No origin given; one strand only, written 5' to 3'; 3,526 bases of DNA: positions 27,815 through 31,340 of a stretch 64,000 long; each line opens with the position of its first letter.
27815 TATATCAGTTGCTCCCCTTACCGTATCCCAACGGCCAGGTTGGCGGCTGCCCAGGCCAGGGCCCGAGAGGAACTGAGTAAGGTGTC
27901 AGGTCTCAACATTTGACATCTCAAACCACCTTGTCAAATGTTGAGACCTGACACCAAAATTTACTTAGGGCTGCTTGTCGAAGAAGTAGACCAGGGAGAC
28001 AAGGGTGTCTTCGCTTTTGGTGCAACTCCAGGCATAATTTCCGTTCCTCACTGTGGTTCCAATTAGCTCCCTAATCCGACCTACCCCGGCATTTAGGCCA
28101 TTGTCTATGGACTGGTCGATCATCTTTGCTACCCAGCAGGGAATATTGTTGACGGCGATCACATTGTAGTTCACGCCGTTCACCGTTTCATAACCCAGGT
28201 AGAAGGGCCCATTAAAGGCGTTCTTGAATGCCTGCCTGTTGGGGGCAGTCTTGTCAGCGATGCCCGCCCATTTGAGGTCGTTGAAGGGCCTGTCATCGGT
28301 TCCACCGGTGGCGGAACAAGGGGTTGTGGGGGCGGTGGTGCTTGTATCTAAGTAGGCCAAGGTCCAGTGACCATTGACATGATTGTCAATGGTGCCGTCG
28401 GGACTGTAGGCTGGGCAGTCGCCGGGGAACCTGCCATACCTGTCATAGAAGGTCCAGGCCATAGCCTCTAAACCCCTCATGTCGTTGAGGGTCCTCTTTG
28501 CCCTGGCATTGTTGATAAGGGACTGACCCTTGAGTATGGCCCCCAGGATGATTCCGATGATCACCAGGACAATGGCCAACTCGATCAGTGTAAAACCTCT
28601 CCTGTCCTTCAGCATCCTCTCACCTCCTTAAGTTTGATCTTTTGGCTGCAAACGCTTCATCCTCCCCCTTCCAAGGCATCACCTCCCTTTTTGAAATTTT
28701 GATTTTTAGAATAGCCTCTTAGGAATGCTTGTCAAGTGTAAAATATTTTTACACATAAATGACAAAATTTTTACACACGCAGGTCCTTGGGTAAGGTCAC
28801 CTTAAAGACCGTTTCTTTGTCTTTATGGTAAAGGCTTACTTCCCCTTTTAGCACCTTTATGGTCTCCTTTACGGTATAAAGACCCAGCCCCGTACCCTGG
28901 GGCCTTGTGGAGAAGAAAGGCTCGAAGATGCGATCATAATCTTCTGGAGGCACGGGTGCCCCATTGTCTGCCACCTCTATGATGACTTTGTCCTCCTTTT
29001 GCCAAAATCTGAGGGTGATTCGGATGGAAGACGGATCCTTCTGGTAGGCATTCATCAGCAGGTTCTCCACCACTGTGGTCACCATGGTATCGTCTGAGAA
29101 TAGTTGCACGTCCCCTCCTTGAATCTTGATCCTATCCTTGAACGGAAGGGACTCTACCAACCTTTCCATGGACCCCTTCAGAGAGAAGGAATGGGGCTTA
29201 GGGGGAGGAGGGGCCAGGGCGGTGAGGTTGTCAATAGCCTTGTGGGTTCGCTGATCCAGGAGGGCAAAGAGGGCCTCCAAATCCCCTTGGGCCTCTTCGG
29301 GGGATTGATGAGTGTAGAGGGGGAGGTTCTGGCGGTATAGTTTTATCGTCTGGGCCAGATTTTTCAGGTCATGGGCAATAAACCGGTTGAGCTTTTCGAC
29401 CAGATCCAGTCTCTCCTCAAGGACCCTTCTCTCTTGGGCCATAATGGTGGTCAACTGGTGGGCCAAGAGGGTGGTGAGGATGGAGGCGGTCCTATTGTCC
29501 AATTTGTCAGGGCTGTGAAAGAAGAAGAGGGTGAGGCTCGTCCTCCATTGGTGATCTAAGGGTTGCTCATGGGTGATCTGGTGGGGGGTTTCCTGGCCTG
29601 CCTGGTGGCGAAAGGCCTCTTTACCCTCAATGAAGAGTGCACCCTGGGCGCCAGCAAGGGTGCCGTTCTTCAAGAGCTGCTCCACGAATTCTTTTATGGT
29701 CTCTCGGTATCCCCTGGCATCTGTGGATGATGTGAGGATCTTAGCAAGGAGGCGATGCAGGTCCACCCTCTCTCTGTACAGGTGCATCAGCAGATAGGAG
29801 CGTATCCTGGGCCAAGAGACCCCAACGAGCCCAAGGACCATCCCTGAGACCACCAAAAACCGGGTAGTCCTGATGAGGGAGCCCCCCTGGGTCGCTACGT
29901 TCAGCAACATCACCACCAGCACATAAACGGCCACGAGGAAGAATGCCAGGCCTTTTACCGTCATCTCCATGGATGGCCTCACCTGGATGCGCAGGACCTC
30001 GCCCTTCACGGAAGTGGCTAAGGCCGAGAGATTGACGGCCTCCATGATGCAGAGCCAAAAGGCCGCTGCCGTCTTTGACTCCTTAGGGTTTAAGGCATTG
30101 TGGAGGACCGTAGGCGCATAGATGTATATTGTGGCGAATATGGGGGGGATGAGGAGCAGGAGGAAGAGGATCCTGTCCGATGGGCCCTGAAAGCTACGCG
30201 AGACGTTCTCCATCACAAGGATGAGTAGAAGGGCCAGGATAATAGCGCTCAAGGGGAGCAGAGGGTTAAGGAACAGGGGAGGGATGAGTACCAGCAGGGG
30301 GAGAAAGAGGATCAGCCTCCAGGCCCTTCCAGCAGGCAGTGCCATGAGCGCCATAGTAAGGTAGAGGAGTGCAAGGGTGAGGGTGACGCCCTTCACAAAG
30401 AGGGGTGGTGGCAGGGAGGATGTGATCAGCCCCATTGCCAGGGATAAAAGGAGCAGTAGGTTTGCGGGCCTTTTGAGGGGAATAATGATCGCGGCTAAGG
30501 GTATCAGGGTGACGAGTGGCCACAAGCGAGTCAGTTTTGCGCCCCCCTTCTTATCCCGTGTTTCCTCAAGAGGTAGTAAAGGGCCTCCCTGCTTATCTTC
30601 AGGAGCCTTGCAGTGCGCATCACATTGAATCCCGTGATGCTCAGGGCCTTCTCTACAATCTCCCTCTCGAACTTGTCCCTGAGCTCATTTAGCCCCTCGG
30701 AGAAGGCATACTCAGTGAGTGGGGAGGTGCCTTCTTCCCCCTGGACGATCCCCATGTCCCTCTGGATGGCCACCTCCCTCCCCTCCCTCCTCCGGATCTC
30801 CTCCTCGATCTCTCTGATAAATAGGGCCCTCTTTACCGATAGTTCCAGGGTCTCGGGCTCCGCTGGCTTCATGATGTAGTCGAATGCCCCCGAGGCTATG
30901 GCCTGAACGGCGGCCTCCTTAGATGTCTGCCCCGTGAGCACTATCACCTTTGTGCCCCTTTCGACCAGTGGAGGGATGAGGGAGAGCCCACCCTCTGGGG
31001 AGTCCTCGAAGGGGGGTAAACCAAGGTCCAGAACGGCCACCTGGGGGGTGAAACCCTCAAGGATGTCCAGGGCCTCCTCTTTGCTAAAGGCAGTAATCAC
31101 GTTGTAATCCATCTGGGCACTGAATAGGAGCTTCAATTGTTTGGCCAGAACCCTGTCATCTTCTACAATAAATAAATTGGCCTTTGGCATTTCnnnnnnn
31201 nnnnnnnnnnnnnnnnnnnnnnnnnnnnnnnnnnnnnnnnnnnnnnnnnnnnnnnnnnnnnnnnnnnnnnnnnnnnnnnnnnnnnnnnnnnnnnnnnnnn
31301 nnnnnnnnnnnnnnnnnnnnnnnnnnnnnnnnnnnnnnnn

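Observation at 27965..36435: Compact MSHA-like type IV filament locus with its own two-component system and no peptidase, secretin or alignment genes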

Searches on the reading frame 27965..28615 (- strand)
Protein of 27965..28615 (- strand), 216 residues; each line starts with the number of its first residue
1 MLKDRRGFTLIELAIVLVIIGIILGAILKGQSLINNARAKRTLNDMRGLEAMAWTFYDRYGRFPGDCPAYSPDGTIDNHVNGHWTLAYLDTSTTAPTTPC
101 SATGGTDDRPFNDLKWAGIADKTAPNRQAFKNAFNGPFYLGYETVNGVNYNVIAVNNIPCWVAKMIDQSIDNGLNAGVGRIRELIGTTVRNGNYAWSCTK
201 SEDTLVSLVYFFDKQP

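Call 3: search_protein_families(library=pfam, proteins=[window:27965-28615:-], max_evalue=0.01)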
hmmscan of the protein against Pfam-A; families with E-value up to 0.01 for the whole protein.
window:27965-28615:- (216 aa): 1 family
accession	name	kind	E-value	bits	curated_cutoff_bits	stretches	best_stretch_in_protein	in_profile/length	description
PF07963.17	N_methyl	-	1.9e-08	34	21.2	1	3-28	2-27/27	Prokaryotic N-terminal methylation motif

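Call 4: search_protein_families(library=ncbifam, proteins=[window:27965-28615:-], max_evalue=0.01)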
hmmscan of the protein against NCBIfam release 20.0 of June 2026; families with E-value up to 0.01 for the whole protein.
window:27965-28615:- (216 aa): 6 families
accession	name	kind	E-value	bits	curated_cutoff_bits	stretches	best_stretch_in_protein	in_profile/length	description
TIGR02532.1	IV_pilin_GFxxxE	domain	3.2e-07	29.9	16.3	1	5-28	1-24/24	prepilin-type N-terminal cleavage/methylation domain-containing protein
TIGR01708.2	typeII_sec_gspH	equivalog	2.7e-06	27.5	80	1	6-28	2-24/169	type II secretion system minor pseudopilin GspH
TIGR01710.1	typeII_sec_gspG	equivalog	2.3e-05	24.4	88.85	1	6-56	1-52/134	type II secretion system major pseudopilin GspG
NF041775.1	typeIV_PilA_Myxo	equivalog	0.00011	22.2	400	1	5-46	10-55/214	type IV pilin protein PilA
NF040999.1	pilin_ComGC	equivalog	0.0014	18.7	75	1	6-24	2-20/84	competence type IV pilus major pilin ComGC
NF007862.0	PRK10574.1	equivalog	0.0045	17.1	138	1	3-27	2-25/145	prepilin peptidase-dependent pilin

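Call 59: predict_structure(protein=window:27965-28615:-)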
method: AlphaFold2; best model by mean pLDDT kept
length: 216 residues; sequences in the alignment: 1
mean_pLDDT: 43.8   pTM: 0.30
mean pLDDT of the five models: 43.8, 42.7, 42.6, 42.0, 40.9
residues with pLDDT >= 90: 10; 70-90: 16; 50-70: 23; < 50: 167
segments of 3 or more residues with pLDDT < 50: 37-152, 167-209, 213-216
pLDDT, mean of each block of 10 residues (from residue 1): 70 91 86 50 35 36 32 35 28 31 28 28 31 39 46 51 49 34 32 43 46 40
secondary structure, 60 per line:
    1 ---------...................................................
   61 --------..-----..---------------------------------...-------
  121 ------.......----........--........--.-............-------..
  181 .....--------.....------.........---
elements in order: H10-60 H127-133 E138-145 E148-155 H160-171 H179-185 E194-198 E205-213
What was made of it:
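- Its single-sequence model was poor (call 59).
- Tried and rejected: Poor (pLDDT 43.8, call 59), so it was not used.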

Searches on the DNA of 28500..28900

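Call 55: search_rna_families(source=window, start=28500, end=28900, threshold=evalue, max_evalue=1)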
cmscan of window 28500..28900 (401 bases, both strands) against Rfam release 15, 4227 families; matches with E-value up to 1: 1.
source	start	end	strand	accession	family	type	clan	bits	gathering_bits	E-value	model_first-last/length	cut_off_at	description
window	28732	28780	-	RF04249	mir-310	Gene; miRNA;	CL00137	17.4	48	0.71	15-60/74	no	mir-310 microRNA precursor family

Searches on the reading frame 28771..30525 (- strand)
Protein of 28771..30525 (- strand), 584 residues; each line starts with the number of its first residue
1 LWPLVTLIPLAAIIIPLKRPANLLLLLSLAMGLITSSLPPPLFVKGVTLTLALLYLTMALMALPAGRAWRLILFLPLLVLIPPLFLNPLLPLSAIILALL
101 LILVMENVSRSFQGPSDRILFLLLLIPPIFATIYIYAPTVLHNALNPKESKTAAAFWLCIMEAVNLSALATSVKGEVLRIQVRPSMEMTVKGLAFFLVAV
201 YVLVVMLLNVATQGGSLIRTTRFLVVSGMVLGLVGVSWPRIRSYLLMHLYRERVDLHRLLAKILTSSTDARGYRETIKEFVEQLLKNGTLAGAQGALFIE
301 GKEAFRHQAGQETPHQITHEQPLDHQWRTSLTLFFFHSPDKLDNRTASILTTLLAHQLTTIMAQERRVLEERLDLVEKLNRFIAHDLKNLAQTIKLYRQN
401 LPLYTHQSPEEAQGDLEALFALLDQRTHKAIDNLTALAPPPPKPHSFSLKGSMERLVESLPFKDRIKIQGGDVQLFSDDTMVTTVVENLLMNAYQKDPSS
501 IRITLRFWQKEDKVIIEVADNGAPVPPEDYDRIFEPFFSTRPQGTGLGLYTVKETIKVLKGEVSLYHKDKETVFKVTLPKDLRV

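Call 3: search_protein_families(library=pfam, proteins=[window:28771-30525:-], max_evalue=0.01)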
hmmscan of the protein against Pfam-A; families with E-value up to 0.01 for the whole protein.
window:28771-30525:- (584 aa): 3 families
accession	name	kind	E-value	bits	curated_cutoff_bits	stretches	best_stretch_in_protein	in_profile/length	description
PF02518.31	HATPase_c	-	1.1e-19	71.4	26.4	1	478-581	2-110/111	Histidine kinase-, DNA gyrase B-, and HSP90-like ATPase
PF14501.12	HATPase_c_5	-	1.4e-05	25.3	22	1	482-579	6-102/102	GHKL domain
PF13581.12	HATPase_c_2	-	0.0022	18.4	27.4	1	488-554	42-107/127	Histidine kinase-like ATPase domain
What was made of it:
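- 28771..30525 (-): Polytopic histidine kinase (about 7-8 TM helices in aa 1-240 with short loops, H-box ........, HATPase_c). HATPase_c 71.4 bits (call 3).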

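Call 4: search_protein_families(library=ncbifam, proteins=[window:28771-30525:-], max_evalue=0.01)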
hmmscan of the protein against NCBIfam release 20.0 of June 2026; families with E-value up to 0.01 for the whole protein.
window:28771-30525:- (584 aa): 75 families (the best 25 are shown)
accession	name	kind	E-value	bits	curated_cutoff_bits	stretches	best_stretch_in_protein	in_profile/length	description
NF008468.0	PRK11360.1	equivalog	1.1e-27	96.7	646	1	352-580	371-608/616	two-component system sensor histidine kinase AtoS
TIGR02916.1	PEP_his_kin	equivalog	1.3e-27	96.7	300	2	355-579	454-679/679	XrtA/PEP-CTERM system histidine kinase PrsK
NF007688.0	PRK10364.1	equivalog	5.9e-18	64.8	479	1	477-581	347-452/460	two-component system sensor histidine kinase ZraS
NF046044.1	PnpS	equivalog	1.2e-16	60.8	400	1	472-579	276-390/390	two-component system histidine kinase PnpS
NF010411.0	PRK13837.1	equivalog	1.4e-16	59.7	647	1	512-581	606-676/828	two-component system VirA-like sensor kinase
NF033091.0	HK_VanS_ACDEFG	equivalog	1.7e-16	60.2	400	1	472-579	180-293/293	vancomycin resistance histidine kinase VanS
NF008312.0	PRK11100.1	equivalog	1.8e-16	60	356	1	467-577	354-471/477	two-component system sensor histidine kinase CreC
TIGR01386.1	cztS_silS_copS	subfamily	1.2e-14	54.2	292.55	1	466-579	339-457/457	heavy metal sensor histidine kinase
NF033092.0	HK_WalK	equivalog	3e-14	52.5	725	1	467-579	474-593/594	cell wall metabolism sensor histidine kinase WalK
NF007345.0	PRK09835.1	subfamily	9e-14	50.9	423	1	466-580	360-480/482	Cu(+)/Ag(+) sensor histidine kinase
NF008298.1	PRK11086.1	subfamily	1.3e-13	50.2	520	1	482-581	424-526/529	DcuS/MalK family sensor histidine kinase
NF045595.1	HK_scytonemin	equivalog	1.8e-13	49.8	865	1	468-580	518-635/637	scytonemin biosynthesis sensor histidine kinase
NF038348.1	T2SS_HK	subfamily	2e-13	49.6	450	1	463-579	452-572/574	histidine kinase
NF007007.0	PRK09470.1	equivalog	2.2e-13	49.9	486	1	469-564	343-442/463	envelope stress sensor histidine kinase CpxA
NF046026.1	HisKinCckACaul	equivalog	3.3e-13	48.7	1000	1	510-581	459-533/678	cell cycle histidine kinase CckA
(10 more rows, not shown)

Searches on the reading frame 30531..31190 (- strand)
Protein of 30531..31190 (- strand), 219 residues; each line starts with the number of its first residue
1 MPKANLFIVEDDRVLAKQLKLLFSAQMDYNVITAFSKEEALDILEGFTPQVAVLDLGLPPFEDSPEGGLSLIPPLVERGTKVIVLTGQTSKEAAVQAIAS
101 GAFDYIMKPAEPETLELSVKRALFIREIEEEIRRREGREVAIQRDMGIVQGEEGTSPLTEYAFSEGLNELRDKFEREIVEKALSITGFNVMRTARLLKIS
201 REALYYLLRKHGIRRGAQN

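Call 3: search_protein_families(library=pfam, proteins=[window:30531-31190:-], max_evalue=0.01)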
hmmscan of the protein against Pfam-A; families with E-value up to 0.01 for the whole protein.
window:30531-31190:- (219 aa): 3 families
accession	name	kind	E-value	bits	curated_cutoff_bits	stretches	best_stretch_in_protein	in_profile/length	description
PF00072.30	Response_reg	-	9.2e-18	64.9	30.2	1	7-118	2-109/111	Response regulator receiver domain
PF02954.25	HTH_8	-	2.1e-08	34.2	22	1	172-210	3-41/42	Bacterial regulatory protein, Fis family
PF13518.12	HTH_28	-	0.0078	16.7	25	0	177-210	4-35/52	Helix-turn-helix domain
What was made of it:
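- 30531..31190 (-): Response regulator: REC plus Fis-type HTH, with no sigma-54 AAA+ domain. Response_reg 64.9 bits and HTH_8 34.2 bits (call 3).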

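Call 4: search_protein_families(library=ncbifam, proteins=[window:30531-31190:-], max_evalue=0.01)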
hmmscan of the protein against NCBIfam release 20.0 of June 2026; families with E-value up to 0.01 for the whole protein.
window:30531-31190:- (219 aa): 81 families (the best 25 are shown)
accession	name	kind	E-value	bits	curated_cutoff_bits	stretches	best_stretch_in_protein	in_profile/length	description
TIGR02915.1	PEP_resp_reg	equivalog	8.3e-40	137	502.6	2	6-150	1-143/445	PEP-CTERM-box response regulator transcription factor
NF008469.0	PRK11361.1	equivalog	2.8e-22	79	714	2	4-134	5-131/461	acetoacetate metabolism transcriptional regulator AtoC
NF051870.1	NAssimRespRegNtrX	equivalog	3e-17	62.7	600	2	5-138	3-134/452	nitrogen assimilation response regulator NtrX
NF033791.1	ActR_PrrA_rreg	equivalog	2.9e-14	53.5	250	1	5-117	3-111/173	ActR/PrrA/RegA family redox response regulator transcription factor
NF011695.0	PRK15115.1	equivalog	6.1e-14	51.6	763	2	3-124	6-123/445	two-component system response regulator GlrR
NF047793.1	ResRegPgtA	equivalog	1.8e-13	50.1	650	2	6-143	9-139/414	two-component system response regulator PgtA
NF045505.1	RR_RssB_Pseudo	equivalog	3.7e-13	49.3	700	1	2-140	4-140/394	two-component system response regulator RssB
NF040689.1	MtrAB_MtrA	equivalog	1.9e-11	43.7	300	1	7-163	2-152/219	MtrAB system response regulator MtrA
TIGR02154.1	PhoB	equivalog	4.7e-11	42.4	296.2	1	4-131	3-127/226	phosphate regulon transcriptional regulator PhoB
TIGR01818.1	ntrC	equivalog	7.9e-11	41.4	558.6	1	7-135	2-126/463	nitrogen regulation protein NR(I)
NF041946.1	LuxO_transreg_Vib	equivalog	1.1e-10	40.9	800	1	9-129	2-118/463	quorum-sensing sigma-54 dependent transcriptional regulator LuxO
NF006900.1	PRK09390.1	equivalog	2.1e-10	40.5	255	1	3-125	4-122/203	response regulator FixJ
NF041733.1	resp_reg_CseB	equivalog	5e-10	39.1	350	1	5-131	2-122/228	two-component system response regulator CseB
NF008078.0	PRK10816.1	equivalog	5.2e-10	39.2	336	1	6-116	3-109/223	two-component system response regulator PhoP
NF001965.0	PRK00742.1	subfamily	5.7e-10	38.9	293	1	5-136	5-135/357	chemotaxis-specific protein-glutamate methyltransferase CheB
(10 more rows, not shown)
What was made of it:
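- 30531..31190 (-): The best NCBIfam hit, PrsR, is far below its cut-off (call 4).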
